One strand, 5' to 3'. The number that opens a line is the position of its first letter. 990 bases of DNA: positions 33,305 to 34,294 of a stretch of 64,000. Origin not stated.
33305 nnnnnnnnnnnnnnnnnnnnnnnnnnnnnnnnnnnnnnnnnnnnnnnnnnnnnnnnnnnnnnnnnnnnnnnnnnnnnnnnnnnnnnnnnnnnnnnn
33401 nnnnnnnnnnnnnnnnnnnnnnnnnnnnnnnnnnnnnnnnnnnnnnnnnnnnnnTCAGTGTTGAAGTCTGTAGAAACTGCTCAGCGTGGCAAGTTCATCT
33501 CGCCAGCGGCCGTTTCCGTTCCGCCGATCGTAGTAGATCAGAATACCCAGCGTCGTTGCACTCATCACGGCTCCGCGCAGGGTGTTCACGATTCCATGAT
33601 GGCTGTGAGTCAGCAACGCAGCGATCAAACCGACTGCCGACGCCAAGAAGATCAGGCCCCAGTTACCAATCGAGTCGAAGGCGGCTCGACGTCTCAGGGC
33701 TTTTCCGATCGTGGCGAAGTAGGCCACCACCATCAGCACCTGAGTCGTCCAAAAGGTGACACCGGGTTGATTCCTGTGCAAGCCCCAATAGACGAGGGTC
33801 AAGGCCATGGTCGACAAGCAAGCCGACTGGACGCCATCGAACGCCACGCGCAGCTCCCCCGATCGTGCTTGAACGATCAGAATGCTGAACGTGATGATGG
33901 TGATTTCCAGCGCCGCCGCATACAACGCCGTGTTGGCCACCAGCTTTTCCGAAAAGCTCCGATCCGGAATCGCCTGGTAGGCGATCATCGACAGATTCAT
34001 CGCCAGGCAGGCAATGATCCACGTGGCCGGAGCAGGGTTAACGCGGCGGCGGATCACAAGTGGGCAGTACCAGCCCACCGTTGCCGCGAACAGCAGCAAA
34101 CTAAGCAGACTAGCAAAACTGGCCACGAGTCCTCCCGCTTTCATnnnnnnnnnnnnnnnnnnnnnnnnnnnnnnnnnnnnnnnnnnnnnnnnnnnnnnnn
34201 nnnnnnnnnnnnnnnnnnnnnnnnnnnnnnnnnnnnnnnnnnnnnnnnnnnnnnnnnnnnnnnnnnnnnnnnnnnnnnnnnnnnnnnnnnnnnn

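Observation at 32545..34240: Tandem gene cassettes: two divergent membrane-protein genes, each wrapped in near-identical promoter, leader hairpin and terminator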

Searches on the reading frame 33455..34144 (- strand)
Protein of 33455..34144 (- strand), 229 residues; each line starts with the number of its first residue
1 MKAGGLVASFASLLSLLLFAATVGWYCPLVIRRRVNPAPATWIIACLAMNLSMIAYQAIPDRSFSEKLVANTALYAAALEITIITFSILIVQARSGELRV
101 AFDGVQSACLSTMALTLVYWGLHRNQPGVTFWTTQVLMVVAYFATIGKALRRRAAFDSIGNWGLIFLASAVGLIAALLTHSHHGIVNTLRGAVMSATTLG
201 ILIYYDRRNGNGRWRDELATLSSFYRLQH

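Call 5: search_protein_families(library=pfam, proteins=[window:33455-34144:-], max_evalue=10)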
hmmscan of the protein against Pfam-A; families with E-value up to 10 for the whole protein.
window:33455-34144:- (229 aa): 1 family
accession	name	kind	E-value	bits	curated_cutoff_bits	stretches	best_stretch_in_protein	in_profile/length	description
PF18203.6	IPTL-CTERM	-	0.079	13.3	20.8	1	160-177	7-24/28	IPTL-CTERM motif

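Call 10: find_homologous_proteins(query=window:33455-34144:-)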
Query window:33455-34144:- (229 aa): 31 proteins with E <= 0.001 among 1962 candidates.
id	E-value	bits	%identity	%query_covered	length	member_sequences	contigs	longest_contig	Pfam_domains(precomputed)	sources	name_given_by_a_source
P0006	2.4e-143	494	100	100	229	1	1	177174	-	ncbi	-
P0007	1.1e-78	282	63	90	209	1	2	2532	-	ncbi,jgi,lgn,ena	-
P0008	5.3e-74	267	55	95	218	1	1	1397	-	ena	-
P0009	7.0e-73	263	55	95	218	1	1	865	-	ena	-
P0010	7.3e-73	263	55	95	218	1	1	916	-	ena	-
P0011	1.1e-72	263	55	95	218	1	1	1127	-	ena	-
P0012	1.6e-72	262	56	97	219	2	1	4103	-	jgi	-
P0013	3.3e-72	261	55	95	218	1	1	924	-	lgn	-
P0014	4.2e-72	261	53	97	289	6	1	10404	-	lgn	-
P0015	6.3e-72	260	55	94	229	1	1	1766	-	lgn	-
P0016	7.7e-72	260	54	95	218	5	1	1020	-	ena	-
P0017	2.5e-71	258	56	90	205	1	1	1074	-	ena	-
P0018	3.4e-71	258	54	94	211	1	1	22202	-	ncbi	ncbi:MAG: hypothetical protein AAB897_02290 [Patescibacteria group bacterium]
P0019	5.1e-71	257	56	94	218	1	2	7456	-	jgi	jgi:hypothetical protein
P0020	7.5e-71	257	56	90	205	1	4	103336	-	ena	-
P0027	2.1e-67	245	58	89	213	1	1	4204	-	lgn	-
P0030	3.9e-65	238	52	94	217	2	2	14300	-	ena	-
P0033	6.0e-62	228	51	89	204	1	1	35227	-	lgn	-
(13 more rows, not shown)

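Call 13: find_encoding_contigs(protein=P0020, flank=4000, max_places=3)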
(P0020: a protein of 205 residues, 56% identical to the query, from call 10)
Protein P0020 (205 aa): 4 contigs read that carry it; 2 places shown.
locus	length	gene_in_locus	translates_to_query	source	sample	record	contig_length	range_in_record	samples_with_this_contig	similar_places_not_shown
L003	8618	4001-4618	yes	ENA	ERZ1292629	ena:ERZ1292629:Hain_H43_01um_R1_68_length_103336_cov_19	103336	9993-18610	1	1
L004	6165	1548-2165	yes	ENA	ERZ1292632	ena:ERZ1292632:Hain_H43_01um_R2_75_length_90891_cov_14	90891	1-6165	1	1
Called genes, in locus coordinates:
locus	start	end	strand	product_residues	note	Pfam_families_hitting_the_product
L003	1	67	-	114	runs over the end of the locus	PF00453:Ribosomal_L20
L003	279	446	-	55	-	PF01632:Ribosomal_L35p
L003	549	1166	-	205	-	PF05198:IF3_N, PF00707:IF3_C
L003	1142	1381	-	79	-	-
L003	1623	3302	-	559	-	PF00239:Resolvase, PF07508:Recombinase, PF13408:Zn_ribbon_recom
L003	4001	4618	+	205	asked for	-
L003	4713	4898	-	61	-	-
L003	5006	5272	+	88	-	PF01541:GIY-YIG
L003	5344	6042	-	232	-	PF00265:TK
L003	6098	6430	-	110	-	-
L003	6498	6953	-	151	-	PF01668:SmpB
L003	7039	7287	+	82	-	-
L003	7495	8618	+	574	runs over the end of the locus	PF03485:Arg_tRNA_synt_N, PF00750:tRNA-synt_1d, PF05746:DALR_1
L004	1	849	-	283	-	?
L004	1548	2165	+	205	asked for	-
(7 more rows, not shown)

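Call 14: find_encoding_contigs(protein=P0018, flank=4000, max_places=3)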
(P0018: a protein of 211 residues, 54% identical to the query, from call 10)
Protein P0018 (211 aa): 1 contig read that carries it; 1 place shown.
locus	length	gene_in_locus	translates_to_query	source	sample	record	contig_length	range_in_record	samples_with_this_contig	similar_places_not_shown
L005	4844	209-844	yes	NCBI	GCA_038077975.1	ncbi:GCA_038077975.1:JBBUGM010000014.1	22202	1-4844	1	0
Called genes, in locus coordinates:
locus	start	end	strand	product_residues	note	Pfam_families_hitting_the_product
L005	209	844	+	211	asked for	-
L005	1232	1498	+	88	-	PF01541:GIY-YIG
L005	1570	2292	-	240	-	PF00265:TK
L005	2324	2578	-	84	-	-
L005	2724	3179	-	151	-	PF01668:SmpB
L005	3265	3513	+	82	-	-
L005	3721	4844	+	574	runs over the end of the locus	PF03485:Arg_tRNA_synt_N, PF00750:tRNA-synt_1d, PF05746:DALR_1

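Call 19: find_encoding_contigs(protein=P0006, flank=1000, max_places=2)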
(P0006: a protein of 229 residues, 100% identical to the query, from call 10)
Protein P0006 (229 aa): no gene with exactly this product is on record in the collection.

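Call 22: find_encoding_contigs(protein=P0007, flank=4000, max_places=3)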
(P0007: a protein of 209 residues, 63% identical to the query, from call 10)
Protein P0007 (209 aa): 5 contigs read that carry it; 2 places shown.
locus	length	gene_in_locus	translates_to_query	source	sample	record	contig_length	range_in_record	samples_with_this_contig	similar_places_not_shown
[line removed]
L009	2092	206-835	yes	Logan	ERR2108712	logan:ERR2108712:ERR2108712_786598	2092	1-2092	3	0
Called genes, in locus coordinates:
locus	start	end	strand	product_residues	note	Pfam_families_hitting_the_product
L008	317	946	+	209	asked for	-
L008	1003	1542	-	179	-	PF01625:PMSR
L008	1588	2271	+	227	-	PF01479:S4, PF00849:PseudoU_synth_2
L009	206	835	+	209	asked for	-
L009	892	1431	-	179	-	PF01625:PMSR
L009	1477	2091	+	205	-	?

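Call 38: predict_structure(alignment_id=A2)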
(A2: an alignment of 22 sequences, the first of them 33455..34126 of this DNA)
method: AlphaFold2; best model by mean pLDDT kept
length: 223 residues; sequences in the alignment: 22
mean_pLDDT: 89.9   pTM: 0.86
mean pLDDT of the five models: 89.9, 89.1, 89.0, 88.4, 87.7
residues with pLDDT >= 90: 145; 70-90: 73; 50-70: 5; < 50: 0
segments of 3 or more residues with pLDDT < 50: none
pLDDT, mean of each block of 10 residues (from residue 1): 81 94 95 94 88 73 76 94 94 86 96 92 87 94 93 95 88 83 91 97 96 96 74
secondary structure, 60 per line:
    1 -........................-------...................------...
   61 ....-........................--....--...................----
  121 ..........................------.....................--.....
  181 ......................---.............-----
elements in order: H2-25 H33-51 H58-64 H66-89 H92-95 H98-116 H121-146 H153-173 H176-202 H206-218

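Call 44: fold_search(model_id=the predicted structure, library=pdb)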
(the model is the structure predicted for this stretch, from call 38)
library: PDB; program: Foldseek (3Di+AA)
matches with E <= 10: 278; with E <= 0.001: 0
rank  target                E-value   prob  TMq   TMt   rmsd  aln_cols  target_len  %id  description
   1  5ctg_C                1.6e-02  1.00  0.46  0.47   9.4       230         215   16  The 3.1 A resolution structure of a eukaryotic SWEET transporter (released 2015-10-28)
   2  5cth_C                2.3e-02  1.00  0.48  0.49   7.0       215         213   18  The 3.7 A resolution structure of a eukaryotic SWEET transporter (released 2015-10-28)
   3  7zkz_A                2.9e-02  0.99  0.44  0.43   8.6       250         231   14  Crystal structure of cystinosin from Arabidopsis thaliana bound to two nanobodies (released 2022-08-31)
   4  5ctg_A                3.1e-02  1.00  0.49  0.51   8.1       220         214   18  The 3.1 A resolution structure of a eukaryotic SWEET transporter (released 2015-10-28)
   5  5ctg_B                3.3e-02  1.00  0.48  0.48   7.1       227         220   14  The 3.1 A resolution structure of a eukaryotic SWEET transporter (released 2015-10-28)
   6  7zk1_A                4.8e-02  1.00  0.49  0.46   6.2       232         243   15  Crystal structure of cystinosin from Arabidopsis thaliana bound to sybody and nanobody (released 2022-08-31)
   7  5xpd                  7.6e-02  1.00  0.55  0.47   6.1       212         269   15  Sugar transporter of AtSWEET13 in inward-facing state with a substrate analog (released 2017-09-13)
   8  8dke_P                7.9e-02  1.00  0.54  0.39   6.2       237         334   10  Cryo-EM structure of cystinosin in a cytosol-open state (released 2022-09-21)
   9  5cth_A                1.1e-01  0.99  0.48  0.49   6.5       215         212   16  The 3.7 A resolution structure of a eukaryotic SWEET transporter (released 2015-10-28)
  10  1o5h_A                1.7e-01  0.21  0.16  0.18  18.2       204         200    8  Crystal structure of formiminotetrahydrofolate cyclodeaminase (TM1560) from Thermotoga maritima at 2.80 A resolution (released 2003-09-30)
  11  1o5h_B                2.1e-01  0.23  0.19  0.21  18.5       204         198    8  Crystal structure of formiminotetrahydrofolate cyclodeaminase (TM1560) from Thermotoga maritima at 2.80 A resolution (released 2003-09-30)
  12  6i6b                  2.2e-01  0.91  0.44  0.47   7.2       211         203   12  Crystal structure of the KDEL receptor in the peptide free state. (released 2019-02-27)
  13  7oye_A                2.7e-01  0.85  0.41  0.43   7.8       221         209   11  Crystal structure of the KDEL receptor bound to HDEL peptide at pH 7.0 (released 2022-07-13)
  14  4o6y_A                5.4e-01  0.38  0.31  0.32  13.8       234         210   14  Crystal Structure of Cytochrome b561 (released 2014-02-05)
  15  4o7g_A                5.9e-01  0.38  0.31  0.32  13.8       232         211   14  Crystal Structure of Ascorbate-bound Cytochrome b561, crystal soaked in 1 M L-ascorbate for 40 minutes (released 2014-02-05)
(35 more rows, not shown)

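Call 45: search_protein_families(library=ncbifam, proteins=[window:33455-34126:-], max_evalue=10)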
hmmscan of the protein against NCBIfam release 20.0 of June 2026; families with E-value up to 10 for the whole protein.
window:33455-34126:- (223 aa): 4 families
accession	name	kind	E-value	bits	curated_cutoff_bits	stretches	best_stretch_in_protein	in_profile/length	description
NF005044.0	PRK06458.1-4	equivalog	0.0065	15.4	610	1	131-201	297-367/531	hydrogenase 4 subunit F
NF033207.2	midcut_by_XrtH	subfamily_domain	0.18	11.8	45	2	13-75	19-81/175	midcut-by-XrtH protein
NF003000.0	PRK03776.1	equivalog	1.3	6.9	574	1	59-170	18-124/763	phosphatidylglycerol--membrane-oligosaccharide glycerophosphotransferase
NF035944.1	PEPxxWA-CTERM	domain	2.2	8.3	35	1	137-147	14-24/24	PEPxxWA-CTERM sorting domain-containing protein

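Call 49: find_related_loci(query=A2, collection=metagenome_contigs, flank=3000)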
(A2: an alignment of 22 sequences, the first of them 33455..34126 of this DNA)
Query A2 (223 aa) in metagenome_contigs; peptide patterns used: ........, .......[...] (x = any residue, [..] = any of these).
50 stretches matched a pattern; 11 encode a relative of the query (tblastn E <= 1e-3); 11 distinct loci.
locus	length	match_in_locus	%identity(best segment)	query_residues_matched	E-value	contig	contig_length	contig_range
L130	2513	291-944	61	5-222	3e-91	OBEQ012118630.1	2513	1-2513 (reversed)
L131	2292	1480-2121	57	5-222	2e-84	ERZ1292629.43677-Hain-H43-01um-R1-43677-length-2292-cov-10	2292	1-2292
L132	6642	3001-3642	55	5-222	1e-81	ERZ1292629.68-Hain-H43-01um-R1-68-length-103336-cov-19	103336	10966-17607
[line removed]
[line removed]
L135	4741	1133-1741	54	17-223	2e-73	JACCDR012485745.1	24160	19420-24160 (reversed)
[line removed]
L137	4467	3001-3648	50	5-223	1e-69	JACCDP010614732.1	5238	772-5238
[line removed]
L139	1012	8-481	55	62-219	2e-57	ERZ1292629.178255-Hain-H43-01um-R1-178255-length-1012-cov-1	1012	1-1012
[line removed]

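Call 64: find_encoding_contigs(protein=P0027, flank=2500, max_places=3)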
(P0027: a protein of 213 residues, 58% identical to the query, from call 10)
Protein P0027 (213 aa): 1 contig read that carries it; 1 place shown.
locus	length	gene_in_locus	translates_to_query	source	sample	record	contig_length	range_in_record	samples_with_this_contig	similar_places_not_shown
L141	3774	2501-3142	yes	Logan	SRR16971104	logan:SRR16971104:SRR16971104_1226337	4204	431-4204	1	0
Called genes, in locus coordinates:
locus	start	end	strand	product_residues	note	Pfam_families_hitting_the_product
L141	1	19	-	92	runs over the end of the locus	-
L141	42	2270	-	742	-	PF17191:RecG_wedge, PF01336:tRNA_anti-codon (faint), PF00270:DEAD, PF04851:ResIII, PF00271:Helicase_C, PF19833:RecG_dom3_C (faint)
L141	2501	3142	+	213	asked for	-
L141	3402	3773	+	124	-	?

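Call 65: find_encoding_contigs(protein=P0033, flank=2500, max_places=3)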
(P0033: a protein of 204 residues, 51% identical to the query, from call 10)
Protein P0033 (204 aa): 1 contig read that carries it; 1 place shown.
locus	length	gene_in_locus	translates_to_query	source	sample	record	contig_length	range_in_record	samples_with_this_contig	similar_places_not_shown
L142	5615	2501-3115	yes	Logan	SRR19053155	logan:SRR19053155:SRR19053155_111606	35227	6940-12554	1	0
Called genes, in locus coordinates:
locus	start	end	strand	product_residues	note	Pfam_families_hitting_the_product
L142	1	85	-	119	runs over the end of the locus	PF11969:DcpS_C, PF01230:HIT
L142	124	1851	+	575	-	PF01368:DHH, PF02272:DHHA1 (weak), PF17768:RecJ_OB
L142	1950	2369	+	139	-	PF00075:RNase_H, PF13456:RVT_3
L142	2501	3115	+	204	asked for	-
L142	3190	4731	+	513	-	PF13567:DUF4131, PF03772:Competence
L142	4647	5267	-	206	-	PF02777:Sod_Fe_C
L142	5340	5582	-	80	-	PF00830:Ribosomal_L28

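Call 66: find_encoding_contigs(protein=P0030, flank=2500, max_places=3)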
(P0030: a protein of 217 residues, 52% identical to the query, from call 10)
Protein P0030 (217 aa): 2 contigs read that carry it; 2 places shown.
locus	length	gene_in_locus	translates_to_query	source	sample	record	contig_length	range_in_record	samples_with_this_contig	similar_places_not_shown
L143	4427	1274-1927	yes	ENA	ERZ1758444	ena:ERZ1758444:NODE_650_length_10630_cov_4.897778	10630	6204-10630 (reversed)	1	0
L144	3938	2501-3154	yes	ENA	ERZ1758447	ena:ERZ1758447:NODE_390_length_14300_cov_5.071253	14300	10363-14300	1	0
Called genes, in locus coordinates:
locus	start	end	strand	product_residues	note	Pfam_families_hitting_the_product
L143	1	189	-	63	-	?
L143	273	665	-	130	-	PF02130:YbeY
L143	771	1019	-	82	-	-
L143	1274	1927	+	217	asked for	-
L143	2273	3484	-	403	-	PF03129:HGTP_anticodon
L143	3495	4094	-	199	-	PF10502:Peptidase_S26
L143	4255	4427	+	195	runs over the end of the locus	PF01195:Pept_tRNA_hydro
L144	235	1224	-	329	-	PF02491:SHS2_FTSA, PF14450:FtsA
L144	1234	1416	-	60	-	-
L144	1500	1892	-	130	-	PF02130:YbeY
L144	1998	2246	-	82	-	-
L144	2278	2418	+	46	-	-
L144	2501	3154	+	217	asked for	-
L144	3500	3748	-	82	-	PF03129:HGTP_anticodon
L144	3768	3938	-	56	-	?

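Call 73: search_solved_structures(query=A2, max_evalue=10)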
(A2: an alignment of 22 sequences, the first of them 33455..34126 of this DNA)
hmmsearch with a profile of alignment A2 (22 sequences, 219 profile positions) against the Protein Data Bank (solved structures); distinct sequences matched with E-value up to 10: 2.
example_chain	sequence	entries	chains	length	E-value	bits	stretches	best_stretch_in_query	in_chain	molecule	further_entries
7ar7_N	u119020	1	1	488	0.96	12.1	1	106-167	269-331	NADH-ubiquinone oxidoreductase chain 2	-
7a23_I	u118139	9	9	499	1.1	11.9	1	106-167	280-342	Nad2m | NADH-ubiquinone oxidoreductase chain 2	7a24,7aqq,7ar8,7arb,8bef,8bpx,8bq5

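Call 88: search_protein_representatives(alignment_id=A2)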
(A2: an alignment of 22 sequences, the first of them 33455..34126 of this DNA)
Query: 22 sequences, 219 profile positions. Proteins with E-value up to 0.001 (for the whole library): 269; up to 1e-10: 106; up to 1e-30: 14. The best 150 are listed.
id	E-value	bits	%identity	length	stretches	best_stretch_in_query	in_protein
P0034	5.7e-98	343.1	-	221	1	1-217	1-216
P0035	2.2e-88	311.8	-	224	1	4-196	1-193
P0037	2.1e-68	246.5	-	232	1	5-209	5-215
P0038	1.2e-62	227.6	-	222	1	4-216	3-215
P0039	7.5e-58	212.0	-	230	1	2-211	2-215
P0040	4.5e-53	196.3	-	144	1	78-216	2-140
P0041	3.1e-50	187.1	-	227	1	1-211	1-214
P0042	8.4e-49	182.4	-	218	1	3-216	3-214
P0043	1.3e-41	158.9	-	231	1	10-204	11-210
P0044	2.0e-41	158.3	-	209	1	1-201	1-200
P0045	1.0e-40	155.9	-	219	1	8-201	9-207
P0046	6.7e-38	146.7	-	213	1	8-205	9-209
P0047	7.8e-33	130.2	-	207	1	2-201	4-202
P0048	2.8e-32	128.4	-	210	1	5-204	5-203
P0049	4.6e-30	121.1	-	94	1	1-93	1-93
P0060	3.0e-19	85.7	-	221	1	2-199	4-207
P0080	1.0e-15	74.2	-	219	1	10-209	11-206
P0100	4.4e-13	65.6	-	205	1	2-206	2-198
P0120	1.1e-11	61.0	-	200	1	3-198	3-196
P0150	3.5e-10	56.1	-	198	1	1-195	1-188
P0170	2.7e-09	53.2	-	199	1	2-200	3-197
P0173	3.9e-09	52.7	-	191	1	9-194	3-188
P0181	1.3e-08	51.0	-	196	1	3-192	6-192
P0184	1.5e-08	50.8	-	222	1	1-174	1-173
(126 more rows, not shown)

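Call 90: search_protein_families(library=pfam, proteins=[P0045, P0060, P0080, P0100, P0120, P0150, P0170, P0173, P0181, P0184], max_evalue=0.1)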
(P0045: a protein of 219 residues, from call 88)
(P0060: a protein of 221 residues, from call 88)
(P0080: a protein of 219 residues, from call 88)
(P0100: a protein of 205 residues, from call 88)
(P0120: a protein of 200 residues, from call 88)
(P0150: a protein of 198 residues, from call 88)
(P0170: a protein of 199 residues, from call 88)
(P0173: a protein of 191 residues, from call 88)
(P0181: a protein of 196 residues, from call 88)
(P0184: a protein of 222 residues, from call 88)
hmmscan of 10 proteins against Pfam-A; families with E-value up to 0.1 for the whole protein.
P0045 (219 aa): 0 families

P0060 (221 aa): 0 families

P0080 (219 aa): 1 family
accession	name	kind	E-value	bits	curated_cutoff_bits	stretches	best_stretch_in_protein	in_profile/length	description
PF19529.4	DUF6057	-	0.069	12.5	29.8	1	14-202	81-261/569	Family of unknown function (DUF6057)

P0100 (205 aa): 4 families
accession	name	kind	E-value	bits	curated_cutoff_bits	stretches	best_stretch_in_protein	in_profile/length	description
PF06432.16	GPI2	-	0.0018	18.4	24.4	1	116-196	187-267/270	Phosphatidylinositol N-acetylglucosaminyltransferase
PF13520.12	AA_permease_2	-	0.005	16.3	27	1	30-124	322-423/427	Amino acid permease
PF11992.13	TgpA_N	-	0.032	13.7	30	0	75-186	76-146/333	TgpA N-terminal domain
PF15706.10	TMEM132_C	-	0.079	13.2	27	1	167-203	34-70/87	TMEM132 C-terminal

P0120 (200 aa): 1 family
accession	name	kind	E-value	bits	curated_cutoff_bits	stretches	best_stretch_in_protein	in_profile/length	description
PF07578.16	LAB_N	-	0.0086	16.6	26.7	1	140-172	22-54/71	Lipid A Biosynthesis N-terminal domain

P0150 (198 aa): 0 families

P0170 (199 aa): 0 families

P0173 (191 aa): 0 families

P0181 (196 aa): 1 family
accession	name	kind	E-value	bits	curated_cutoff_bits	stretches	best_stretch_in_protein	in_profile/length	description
PF02308.21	MgtC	-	0.02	15.7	31.4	1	93-183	24-110/121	MgtC family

P0184 (222 aa): 1 family
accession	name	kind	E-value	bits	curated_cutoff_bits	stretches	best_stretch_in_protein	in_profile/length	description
PF06800.18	Sugar_transport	-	0.083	12.7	26.3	0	36-163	147-276/280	Sugar transport protein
